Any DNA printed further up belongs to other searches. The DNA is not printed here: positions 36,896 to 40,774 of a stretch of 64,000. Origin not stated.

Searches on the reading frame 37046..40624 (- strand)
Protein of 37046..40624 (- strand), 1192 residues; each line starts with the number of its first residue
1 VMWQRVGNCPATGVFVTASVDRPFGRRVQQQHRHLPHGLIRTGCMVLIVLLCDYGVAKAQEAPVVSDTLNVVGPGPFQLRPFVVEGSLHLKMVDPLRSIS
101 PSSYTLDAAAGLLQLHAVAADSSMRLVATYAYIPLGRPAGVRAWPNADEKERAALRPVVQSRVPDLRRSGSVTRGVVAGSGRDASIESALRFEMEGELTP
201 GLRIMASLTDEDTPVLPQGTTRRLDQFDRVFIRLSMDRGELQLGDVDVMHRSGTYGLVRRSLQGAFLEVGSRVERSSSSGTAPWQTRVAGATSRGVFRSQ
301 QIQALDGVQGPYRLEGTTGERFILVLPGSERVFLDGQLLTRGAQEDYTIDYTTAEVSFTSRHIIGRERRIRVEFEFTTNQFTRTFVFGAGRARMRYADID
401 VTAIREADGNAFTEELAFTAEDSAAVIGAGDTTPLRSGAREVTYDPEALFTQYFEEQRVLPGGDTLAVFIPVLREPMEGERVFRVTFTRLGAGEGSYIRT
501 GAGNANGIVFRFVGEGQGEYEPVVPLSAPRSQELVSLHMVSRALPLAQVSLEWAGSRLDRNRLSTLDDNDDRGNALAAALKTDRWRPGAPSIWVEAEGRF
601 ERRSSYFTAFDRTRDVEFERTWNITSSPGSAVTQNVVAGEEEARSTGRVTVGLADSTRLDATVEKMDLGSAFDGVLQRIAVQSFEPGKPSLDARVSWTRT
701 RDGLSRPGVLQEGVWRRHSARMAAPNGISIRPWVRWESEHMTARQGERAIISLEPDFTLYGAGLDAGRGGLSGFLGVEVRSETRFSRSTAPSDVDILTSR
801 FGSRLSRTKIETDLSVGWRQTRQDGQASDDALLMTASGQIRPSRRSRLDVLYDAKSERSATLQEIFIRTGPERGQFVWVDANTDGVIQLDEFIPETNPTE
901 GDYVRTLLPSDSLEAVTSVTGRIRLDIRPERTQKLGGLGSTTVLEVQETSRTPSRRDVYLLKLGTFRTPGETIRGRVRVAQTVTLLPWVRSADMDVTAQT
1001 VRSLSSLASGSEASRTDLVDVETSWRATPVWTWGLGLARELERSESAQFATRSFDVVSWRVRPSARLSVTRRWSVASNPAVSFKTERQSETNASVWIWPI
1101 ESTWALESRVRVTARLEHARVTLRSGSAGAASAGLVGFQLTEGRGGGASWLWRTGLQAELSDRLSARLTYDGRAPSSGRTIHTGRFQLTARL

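Call 79: search_protein_families(library=pfam, proteins=[window:37046-40624:-], max_evalue=0.0001)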
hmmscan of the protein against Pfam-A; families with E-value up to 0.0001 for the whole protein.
window:37046-40624:- (1192 aa): 0 families

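Call 85: search_protein_families(library=padloc, proteins=[window:37046-40624:-], max_evalue=0.01)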
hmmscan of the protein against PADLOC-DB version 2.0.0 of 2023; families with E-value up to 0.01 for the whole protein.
window:37046-40624:- (1192 aa): 0 families
